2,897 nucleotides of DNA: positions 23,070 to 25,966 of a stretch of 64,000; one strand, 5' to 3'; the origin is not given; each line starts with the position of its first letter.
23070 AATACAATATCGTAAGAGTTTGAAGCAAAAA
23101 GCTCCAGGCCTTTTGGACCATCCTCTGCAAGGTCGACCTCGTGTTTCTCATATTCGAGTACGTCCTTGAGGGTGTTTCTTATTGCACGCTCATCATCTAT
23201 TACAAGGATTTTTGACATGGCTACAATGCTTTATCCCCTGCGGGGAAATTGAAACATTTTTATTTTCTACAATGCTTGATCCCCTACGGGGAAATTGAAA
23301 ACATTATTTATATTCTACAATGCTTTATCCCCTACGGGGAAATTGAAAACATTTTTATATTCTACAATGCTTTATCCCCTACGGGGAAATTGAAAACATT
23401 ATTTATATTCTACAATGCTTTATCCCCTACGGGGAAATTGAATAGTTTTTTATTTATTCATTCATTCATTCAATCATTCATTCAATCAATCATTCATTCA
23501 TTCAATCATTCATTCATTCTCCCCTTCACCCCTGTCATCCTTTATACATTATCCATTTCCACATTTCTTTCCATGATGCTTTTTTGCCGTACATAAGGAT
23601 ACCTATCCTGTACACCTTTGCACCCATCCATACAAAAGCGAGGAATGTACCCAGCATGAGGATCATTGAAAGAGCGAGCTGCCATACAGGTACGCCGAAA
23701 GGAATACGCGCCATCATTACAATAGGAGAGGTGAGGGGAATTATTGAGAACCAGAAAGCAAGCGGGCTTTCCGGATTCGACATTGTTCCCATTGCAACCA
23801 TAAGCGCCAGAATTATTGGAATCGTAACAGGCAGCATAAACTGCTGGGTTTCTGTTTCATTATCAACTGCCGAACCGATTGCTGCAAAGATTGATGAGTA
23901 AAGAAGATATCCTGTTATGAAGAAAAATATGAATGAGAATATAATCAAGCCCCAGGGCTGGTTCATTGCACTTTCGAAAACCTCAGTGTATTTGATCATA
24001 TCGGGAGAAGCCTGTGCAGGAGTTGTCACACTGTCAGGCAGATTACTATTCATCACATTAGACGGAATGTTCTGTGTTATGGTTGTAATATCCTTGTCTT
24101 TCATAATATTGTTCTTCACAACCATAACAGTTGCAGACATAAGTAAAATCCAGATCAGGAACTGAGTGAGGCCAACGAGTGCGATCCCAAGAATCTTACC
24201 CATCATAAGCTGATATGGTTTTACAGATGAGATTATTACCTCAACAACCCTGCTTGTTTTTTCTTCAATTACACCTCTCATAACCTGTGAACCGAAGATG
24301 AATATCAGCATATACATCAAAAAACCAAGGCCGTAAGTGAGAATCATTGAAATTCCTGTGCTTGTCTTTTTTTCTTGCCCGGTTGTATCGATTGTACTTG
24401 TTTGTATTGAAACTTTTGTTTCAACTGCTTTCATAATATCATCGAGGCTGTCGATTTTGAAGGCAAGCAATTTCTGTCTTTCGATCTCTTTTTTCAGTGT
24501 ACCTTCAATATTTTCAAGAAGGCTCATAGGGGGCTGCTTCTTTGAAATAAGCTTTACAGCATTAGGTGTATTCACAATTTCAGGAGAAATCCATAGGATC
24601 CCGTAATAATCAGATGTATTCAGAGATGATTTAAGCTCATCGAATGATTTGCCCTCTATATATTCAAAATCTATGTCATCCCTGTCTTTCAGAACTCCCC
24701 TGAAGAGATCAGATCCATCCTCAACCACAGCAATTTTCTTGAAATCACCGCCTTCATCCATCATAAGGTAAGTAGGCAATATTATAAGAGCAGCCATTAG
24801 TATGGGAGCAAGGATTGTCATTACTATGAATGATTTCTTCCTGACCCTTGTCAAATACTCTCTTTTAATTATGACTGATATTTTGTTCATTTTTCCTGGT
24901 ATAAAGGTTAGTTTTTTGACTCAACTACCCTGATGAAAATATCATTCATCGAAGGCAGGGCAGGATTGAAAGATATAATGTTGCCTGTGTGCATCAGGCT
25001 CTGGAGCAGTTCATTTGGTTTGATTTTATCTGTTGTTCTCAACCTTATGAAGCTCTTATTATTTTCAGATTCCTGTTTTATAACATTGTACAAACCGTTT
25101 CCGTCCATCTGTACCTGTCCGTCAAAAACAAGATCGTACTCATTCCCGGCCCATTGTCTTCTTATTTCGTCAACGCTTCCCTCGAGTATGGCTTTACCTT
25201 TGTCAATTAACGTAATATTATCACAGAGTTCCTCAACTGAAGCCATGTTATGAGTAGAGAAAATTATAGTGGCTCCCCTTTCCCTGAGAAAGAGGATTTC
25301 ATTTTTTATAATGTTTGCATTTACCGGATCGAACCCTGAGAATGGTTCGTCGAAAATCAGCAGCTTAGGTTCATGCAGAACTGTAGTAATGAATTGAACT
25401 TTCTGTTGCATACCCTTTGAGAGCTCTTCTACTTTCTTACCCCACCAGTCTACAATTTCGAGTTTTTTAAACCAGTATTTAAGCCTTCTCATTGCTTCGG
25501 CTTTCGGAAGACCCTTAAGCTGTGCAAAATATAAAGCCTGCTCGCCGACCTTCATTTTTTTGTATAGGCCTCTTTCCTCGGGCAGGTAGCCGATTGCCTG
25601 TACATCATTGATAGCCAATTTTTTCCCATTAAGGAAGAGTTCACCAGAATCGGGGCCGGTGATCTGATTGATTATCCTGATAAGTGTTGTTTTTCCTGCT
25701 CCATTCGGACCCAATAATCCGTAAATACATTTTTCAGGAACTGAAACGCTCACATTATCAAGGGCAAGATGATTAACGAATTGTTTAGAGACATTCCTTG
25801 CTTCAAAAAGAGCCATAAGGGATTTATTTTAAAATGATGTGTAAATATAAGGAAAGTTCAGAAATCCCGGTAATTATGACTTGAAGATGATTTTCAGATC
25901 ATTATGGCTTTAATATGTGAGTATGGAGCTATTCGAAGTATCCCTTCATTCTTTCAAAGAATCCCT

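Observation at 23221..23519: Five tandem 47-48-bp hairpin units with a CRISPR-repeat-like core but no spacers, fused to a (CATT/CAAT)15 microsatellite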

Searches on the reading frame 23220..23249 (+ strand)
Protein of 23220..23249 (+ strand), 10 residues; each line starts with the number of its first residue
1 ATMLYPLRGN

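Call 51: search_protein_families(library=pfam, proteins=[L117:6268-6753:-, L117:6890-7312:-], max_evalue=0.01)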
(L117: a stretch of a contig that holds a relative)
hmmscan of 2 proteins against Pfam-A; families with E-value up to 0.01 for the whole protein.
L117:6268-6753:- (162 aa): 1 family
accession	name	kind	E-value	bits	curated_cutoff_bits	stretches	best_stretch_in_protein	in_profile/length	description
PF01797.21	Y1_Tnp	-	1.5e-22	80.4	23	1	6-120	2-121/121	Transposase IS200 like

L117:6890-7312:- (141 aa): 1 family
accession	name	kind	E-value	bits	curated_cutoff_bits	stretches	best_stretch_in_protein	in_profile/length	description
PF05036.18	SPOR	-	3.5e-09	37.3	21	1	69-137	6-74/76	SPOR domain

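Call 52: find_homologous_proteins(query=L117:6268-6753:-, max_evalue=0.00001)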
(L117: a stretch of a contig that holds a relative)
Query L117:6268-6753:- (162 aa): 3515 proteins with E <= 0.00001 among 3527 candidates; the best 120 are listed.
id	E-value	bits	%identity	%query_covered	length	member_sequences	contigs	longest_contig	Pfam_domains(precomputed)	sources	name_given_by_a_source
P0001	4.8e-104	363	99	100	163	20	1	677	PF01797.22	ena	-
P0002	1.2e-88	313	83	100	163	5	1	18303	PF01797.22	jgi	jgi:REP element-mobilizing transposase RayT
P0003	2.2e-88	312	83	100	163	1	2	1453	PF01797.22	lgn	-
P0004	7.8e-88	311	82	100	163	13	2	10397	PF01797.22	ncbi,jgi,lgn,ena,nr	ncbi:MAG: transposase [Bacteroidales bacterium]|jgi:REP element-mobilizing transposase RayT|nr:trans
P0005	3.9e-86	305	87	93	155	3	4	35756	PF01797.22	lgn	-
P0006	7.8e-86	304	80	100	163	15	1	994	PF01797.22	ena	-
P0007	1.2e-85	303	80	100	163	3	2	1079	PF01797.22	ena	-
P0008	1.7e-85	303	80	100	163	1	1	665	PF01797.22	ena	-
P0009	7.0e-85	301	80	100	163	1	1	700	PF01797.22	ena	-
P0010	1.4e-84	300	77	100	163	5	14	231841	PF01797.22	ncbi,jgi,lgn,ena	jgi:REP element-mobilizing transposase RayT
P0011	3.0e-82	292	82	95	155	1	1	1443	PF01797.22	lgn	-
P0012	2.0e-79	283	79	95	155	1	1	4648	PF01797.22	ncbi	-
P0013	4.0e-79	282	79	95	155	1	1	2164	PF01797.22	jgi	-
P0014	6.1e-79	282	77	98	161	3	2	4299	PF01797.22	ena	-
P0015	5.4e-76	272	74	96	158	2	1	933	PF01797.22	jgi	-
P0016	5.9e-76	272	74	96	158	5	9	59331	PF01797.22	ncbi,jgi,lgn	jgi:REP element-mobilizing transposase RayT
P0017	7.5e-76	272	77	95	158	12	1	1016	PF01797.22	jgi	jgi:putative transposase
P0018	1.4e-73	264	70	96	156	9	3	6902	PF01797.22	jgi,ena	-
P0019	1.5e-72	261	69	95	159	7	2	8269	PF01797.22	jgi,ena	jgi:putative transposase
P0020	2.2e-72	260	72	95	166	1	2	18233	PF01797.22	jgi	jgi:putative transposase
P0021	2.5e-72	260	70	96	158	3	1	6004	PF01797.22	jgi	jgi:putative transposase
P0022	3.3e-71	256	71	94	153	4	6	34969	PF01797.22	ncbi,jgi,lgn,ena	-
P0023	3.3e-71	256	71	95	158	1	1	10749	PF01797.22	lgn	-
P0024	3.8e-71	256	67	96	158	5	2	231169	PF01797.22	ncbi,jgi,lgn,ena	jgi:REP element-mobilizing transposase RayT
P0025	3.2e-70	253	67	95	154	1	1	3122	PF01797.22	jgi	jgi:putative transposase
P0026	4.5e-70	253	69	96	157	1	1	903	PF01797.22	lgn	-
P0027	1.2e-69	251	68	95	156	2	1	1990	PF01797.22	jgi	jgi:REP element-mobilizing transposase RayT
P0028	2.3e-69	250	71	95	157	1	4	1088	PF01797.22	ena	-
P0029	7.5e-69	249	67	95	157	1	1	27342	PF01797.22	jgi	jgi:REP-associated tyrosine transposase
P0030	1.7e-68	248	66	96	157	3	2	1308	PF01797.22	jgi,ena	-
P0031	2.4e-68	247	68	95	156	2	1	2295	PF01797.22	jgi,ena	-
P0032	3.5e-68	247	65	95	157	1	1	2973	PF01797.22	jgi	jgi:putative transposase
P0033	3.9e-68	247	68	95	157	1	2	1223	PF01797.22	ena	-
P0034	2.3e-67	244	64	95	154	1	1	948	PF01797.22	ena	-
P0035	2.8e-67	244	72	94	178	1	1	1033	PF01797.22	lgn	-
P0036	3.6e-67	243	68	95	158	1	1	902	PF01797.22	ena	-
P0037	7.8e-67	242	81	80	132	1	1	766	PF01797.22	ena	-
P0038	9.5e-67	242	65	96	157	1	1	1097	PF01797.22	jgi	jgi:REP element-mobilizing transposase RayT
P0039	1.3e-66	242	69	95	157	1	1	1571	PF01797.22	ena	-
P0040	1.7e-66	241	67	95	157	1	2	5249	PF01797.22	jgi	jgi:REP element-mobilizing transposase RayT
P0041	2.7e-66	241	64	96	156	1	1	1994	PF01797.22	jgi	jgi:putative transposase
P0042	3.2e-66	240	64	95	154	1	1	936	PF01797.22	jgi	jgi:REP-associated tyrosine transposase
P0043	4.3e-66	240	67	95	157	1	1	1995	PF01797.22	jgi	jgi:putative transposase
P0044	4.4e-66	240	66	96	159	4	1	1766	PF01797.22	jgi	jgi:putative transposase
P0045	4.6e-66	240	66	94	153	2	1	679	PF01797.22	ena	-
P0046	5.4e-66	240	67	95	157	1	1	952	PF01797.22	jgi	jgi:REP element-mobilizing transposase RayT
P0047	6.1e-66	239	65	96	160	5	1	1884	PF01797.22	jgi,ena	-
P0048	6.8e-66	239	67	95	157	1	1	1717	PF01797.22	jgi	jgi:putative transposase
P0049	7.2e-66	239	64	96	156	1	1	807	PF01797.22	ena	-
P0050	8.3e-66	239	66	97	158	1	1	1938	PF01797.22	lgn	-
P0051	9.6e-66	239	80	80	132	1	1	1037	PF01797.22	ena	-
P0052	1.2e-65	238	67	96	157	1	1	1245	PF01797.22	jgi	jgi:putative transposase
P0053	2.1e-65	238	67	94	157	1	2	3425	PF01797.22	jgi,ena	-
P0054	2.3e-65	237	66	94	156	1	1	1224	PF01797.22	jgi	jgi:putative transposase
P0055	2.6e-65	237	65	96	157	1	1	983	PF01797.22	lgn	-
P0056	3.4e-65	237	65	95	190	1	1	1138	PF01797.22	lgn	-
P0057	4.1e-65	237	68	97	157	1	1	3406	PF01797.22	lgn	-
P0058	4.2e-65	237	63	96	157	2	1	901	PF01797.22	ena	-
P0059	4.7e-65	236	66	95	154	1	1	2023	PF01797.22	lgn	-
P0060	5.3e-65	236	64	96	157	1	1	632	PF01797.22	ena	-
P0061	7.3e-65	236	67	95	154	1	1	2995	PF01797.22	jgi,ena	-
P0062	1.0e-64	235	68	95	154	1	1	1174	PF01797.22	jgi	-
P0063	2.0e-64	234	63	96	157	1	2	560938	PF01797.22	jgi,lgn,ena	-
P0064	2.6e-64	234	66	95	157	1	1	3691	PF01797.22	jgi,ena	-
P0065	2.9e-64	234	65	95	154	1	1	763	PF01797.22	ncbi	-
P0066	3.1e-64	234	60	96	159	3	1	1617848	PF01797.22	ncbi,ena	-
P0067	3.5e-64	234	66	96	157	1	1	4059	PF01797.22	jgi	jgi:putative transposase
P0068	3.6e-64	234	66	96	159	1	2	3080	PF01797.22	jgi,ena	-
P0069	4.7e-64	233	64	97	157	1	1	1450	PF01797.22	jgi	jgi:putative transposase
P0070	5.3e-64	233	61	96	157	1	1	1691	PF01797.22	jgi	jgi:putative transposase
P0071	6.0e-64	233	67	95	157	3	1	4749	PF01797.22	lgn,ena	-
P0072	6.1e-64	233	64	94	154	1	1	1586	PF01797.22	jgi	jgi:REP element-mobilizing transposase RayT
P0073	6.7e-64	233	66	95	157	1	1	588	PF01797.22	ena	-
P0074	6.9e-64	233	64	96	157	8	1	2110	PF01797.22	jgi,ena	-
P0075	8.2e-64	232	64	95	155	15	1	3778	PF01797.22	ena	-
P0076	8.7e-64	232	64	94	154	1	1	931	PF01797.22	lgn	-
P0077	9.1e-64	232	64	95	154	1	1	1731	PF01797.22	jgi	jgi:putative transposase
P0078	1.3e-63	232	63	95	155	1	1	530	PF01797.22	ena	-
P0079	1.9e-63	231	63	95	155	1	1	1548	PF01797.22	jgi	-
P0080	2.3e-63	231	65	96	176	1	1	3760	PF01797.22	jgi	jgi:REP element-mobilizing transposase RayT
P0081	2.3e-63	231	65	95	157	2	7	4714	PF01797.22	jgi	jgi:putative transposase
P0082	2.4e-63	231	64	95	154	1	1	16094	PF01797.22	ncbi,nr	ncbi:MAG: IS200/IS605 family transposase [Bacteroidia bacterium]|nr:IS200/IS605 family transposase [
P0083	2.7e-63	231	66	96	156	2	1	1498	PF01797.22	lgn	-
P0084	3.2e-63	231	63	96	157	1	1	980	PF01797.22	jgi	-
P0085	4.1e-63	230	63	95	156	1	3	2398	PF01797.22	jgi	-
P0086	4.2e-63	230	64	96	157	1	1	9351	PF01797.22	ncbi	-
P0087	4.4e-63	230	62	97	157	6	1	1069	PF01797.22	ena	-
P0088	4.5e-63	230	67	95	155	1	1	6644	PF01797.22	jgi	jgi:putative transposase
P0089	4.9e-63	230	63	95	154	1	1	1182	PF01797.22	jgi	-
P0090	5.0e-63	230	63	97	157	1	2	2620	PF01797.22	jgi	-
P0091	5.7e-63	230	62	95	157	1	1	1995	PF01797.22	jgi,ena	-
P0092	6.0e-63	230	64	95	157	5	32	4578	PF01797.22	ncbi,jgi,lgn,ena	-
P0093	6.2e-63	230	62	98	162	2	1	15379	PF01797.22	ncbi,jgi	-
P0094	7.8e-63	229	63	95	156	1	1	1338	PF01797.22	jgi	-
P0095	8.4e-63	229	62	95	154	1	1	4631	PF01797.22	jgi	jgi:putative transposase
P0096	1.1e-62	229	62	95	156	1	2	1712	PF01797.22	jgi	-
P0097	1.1e-62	229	62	95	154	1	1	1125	PF01797.22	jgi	jgi:putative transposase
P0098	1.2e-62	229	63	96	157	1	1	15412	PF01797.22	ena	-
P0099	1.2e-62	229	62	96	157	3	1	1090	PF01797.22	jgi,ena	jgi:Transposase and inactivated derivatives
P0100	1.3e-62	229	63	95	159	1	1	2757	PF01797.22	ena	-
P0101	1.6e-62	228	64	95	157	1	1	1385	PF01797.22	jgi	jgi:REP element-mobilizing transposase RayT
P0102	1.7e-62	228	64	95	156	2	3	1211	PF01797.22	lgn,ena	-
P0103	1.8e-62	228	65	96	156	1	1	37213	PF01797.22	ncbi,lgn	-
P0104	1.9e-62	228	64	94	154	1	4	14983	PF01797.22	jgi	jgi:putative transposase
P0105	1.9e-62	228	64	96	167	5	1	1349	PF01797.22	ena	-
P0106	2.4e-62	228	62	94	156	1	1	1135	PF01797.22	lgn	-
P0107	3.0e-62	227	59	99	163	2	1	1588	PF01797.22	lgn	-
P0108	3.1e-62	227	63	88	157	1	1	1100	PF01797.22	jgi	jgi:REP element-mobilizing transposase RayT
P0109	3.1e-62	227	63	95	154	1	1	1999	PF01797.22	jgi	jgi:REP element-mobilizing transposase RayT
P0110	3.3e-62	227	65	96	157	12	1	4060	PF01797.22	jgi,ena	-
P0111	3.3e-62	227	63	99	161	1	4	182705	PF01797.22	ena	-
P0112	3.7e-62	227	62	95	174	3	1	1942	PF01797.22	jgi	jgi:putative transposase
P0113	4.1e-62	227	63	96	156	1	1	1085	PF01797.22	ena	-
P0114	4.1e-62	227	63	96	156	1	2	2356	PF01797.22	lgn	-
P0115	5.1e-62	227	65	96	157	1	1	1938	PF01797.22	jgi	jgi:putative transposase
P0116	5.2e-62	227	63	96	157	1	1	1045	PF01797.22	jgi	jgi:putative transposase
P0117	5.3e-62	227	65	96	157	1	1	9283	PF01797.22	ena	-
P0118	5.6e-62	226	63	97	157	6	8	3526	PF01797.22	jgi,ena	jgi:REP element-mobilizing transposase RayT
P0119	5.8e-62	226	64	95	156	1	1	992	PF01797.22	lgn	-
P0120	6.5e-62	226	63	96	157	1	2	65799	PF01797.22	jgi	jgi:REP element-mobilizing transposase RayT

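Call 59: search_solved_structures(query=L117:6268-6753:-, max_evalue=0.01, show_alignments=2)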
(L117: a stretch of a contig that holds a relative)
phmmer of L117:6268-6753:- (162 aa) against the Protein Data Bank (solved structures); distinct sequences matched with E-value up to 0.01: 2.
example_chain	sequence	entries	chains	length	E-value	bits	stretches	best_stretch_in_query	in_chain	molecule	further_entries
2a6m_A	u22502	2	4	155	0.0051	20.2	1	18-138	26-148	ISHp608 transposase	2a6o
2vhg_A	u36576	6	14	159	0.0055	20.1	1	18-138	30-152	TRANSPOSASE ORFA | Putative transposase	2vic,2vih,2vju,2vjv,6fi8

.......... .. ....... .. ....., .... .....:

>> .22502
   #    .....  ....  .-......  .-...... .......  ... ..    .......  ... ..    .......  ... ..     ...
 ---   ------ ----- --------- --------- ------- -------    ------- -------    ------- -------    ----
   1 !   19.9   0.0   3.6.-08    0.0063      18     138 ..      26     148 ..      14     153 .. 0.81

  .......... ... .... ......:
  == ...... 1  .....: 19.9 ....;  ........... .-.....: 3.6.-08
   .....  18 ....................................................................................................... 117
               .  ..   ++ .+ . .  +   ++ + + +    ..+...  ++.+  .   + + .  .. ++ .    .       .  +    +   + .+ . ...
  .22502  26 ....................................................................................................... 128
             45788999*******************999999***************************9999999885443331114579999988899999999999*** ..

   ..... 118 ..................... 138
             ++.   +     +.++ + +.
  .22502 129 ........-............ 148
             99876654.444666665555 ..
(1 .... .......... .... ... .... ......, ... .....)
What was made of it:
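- On REP/BIME-RAYT (REPtron) system: It is inferred only from homology to IS608 TnpA (call 59) and from the gene-repeat association.
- On Class 2 RAYT (TnpA-REP) proteins: The PDB search finds IS608 TnpA, not 4ER8 (call 59).
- Closest known: IS200/IS605 insertion sequences. Same: The best PDB sequence match is IS608 TnpA (call 59), and the Pfam family is Y1_Tnp (call 51).
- The enzyme is nearest to IS608 TnpA in the PDB (E 0.005, call 59), not to E. coli TnpA-REP.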

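Call 82: find_encoding_contigs(protein=P0005, flank=2500, max_places=4)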
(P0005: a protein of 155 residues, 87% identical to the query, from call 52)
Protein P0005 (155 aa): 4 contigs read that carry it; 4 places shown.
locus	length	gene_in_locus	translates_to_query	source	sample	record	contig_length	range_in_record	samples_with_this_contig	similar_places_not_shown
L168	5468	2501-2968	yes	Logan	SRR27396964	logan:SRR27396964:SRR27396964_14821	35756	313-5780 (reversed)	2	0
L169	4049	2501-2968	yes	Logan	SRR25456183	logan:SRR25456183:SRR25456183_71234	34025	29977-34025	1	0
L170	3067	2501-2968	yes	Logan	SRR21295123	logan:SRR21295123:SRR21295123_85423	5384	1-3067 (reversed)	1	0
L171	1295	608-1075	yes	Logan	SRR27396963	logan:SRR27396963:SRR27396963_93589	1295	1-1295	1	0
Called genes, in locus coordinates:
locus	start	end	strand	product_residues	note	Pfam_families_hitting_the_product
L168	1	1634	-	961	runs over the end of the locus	PF07494:Reg_prop (faint), PF07495:Y_Y_Y, PF06580:His_kinase, PF02518:HATPase_c (faint)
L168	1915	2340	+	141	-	PF05036:SPOR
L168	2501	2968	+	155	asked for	PF01797:Y1_Tnp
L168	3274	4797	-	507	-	PF00989:PAS (faint), PF13188:PAS_8, PF13426:PAS_9 (faint), PF08447:PAS_3, PF00512:HisKA, PF02518:HATPase_c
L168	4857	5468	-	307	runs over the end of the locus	?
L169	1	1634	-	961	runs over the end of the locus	PF07494:Reg_prop (faint), PF07495:Y_Y_Y, PF06580:His_kinase, PF02518:HATPase_c (faint)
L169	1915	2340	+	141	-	PF05036:SPOR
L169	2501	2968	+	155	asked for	PF01797:Y1_Tnp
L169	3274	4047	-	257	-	?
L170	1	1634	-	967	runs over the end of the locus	PF07494:Reg_prop (faint), PF07495:Y_Y_Y, PF06580:His_kinase, PF02518:HATPase_c (faint)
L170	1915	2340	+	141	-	PF05036:SPOR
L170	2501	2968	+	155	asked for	PF01797:Y1_Tnp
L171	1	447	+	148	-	?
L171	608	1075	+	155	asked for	PF01797:Y1_Tnp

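Call 83: find_encoding_contigs(protein=P0023, flank=2500, max_places=3)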
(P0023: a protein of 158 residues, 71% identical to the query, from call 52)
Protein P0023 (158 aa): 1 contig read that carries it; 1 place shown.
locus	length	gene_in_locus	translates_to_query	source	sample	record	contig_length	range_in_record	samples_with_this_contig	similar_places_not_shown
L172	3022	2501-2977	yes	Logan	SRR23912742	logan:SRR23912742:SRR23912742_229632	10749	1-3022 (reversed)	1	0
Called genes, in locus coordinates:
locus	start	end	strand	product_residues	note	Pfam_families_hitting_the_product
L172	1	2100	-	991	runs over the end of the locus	PF07494:Reg_prop (faint), PF07495:Y_Y_Y, PF06580:His_kinase, PF02518:HATPase_c (weak)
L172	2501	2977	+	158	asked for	PF01797:Y1_Tnp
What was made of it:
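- Tried and rejected: The homologues came from other samples (calls 82, 83).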

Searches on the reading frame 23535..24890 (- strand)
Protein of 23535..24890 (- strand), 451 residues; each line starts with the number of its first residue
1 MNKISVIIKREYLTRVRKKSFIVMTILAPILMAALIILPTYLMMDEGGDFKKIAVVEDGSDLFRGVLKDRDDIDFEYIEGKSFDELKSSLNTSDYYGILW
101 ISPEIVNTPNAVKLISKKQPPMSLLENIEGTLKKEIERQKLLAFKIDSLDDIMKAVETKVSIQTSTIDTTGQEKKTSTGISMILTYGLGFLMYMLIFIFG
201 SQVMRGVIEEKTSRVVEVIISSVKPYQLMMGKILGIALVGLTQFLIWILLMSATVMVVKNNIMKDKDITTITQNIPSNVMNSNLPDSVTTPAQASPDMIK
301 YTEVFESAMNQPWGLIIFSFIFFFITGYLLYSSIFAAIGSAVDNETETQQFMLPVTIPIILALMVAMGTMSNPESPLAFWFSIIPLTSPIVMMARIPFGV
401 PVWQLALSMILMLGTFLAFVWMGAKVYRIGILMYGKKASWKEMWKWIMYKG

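Call 29: search_protein_families(library=pfam, proteins=[window:23535-24890:-])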
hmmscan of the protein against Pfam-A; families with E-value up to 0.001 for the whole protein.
window:23535-24890:- (451 aa): 1 family
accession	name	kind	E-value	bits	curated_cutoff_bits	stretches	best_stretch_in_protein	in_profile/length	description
PF12698.13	ABC2_membrane_3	-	4e-60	204.2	31.6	1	19-424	1-346/347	ABC-2 family transporter protein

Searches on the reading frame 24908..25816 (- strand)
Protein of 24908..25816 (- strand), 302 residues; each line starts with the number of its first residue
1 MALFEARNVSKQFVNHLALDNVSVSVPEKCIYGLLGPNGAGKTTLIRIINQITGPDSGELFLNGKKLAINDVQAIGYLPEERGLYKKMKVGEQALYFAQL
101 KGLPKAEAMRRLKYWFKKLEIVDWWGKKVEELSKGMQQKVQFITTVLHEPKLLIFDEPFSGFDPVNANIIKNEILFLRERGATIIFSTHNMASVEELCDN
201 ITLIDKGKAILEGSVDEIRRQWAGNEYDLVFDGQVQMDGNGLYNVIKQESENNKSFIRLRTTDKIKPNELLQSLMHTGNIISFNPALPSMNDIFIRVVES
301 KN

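Call 29: search_protein_families(library=pfam, proteins=[window:24908-25816:-])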
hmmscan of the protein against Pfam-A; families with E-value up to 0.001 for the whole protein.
window:24908-25816:- (302 aa): 3 families
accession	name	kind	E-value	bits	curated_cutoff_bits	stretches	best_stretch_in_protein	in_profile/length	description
PF00005.33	ABC_tran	-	2.4e-27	96.7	25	1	19-159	1-136/137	ABC transporter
PF13304.12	AAA_21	-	7.3e-15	56.2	27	2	130-192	236-301/304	AAA domain, putative AbiEii toxin, Type IV TA system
PF13732.12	DrrA1-3_C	-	2e-14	54.5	27.4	1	213-298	1-81/81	ATP-binding protein DrrA1-3-like, C-terminal domain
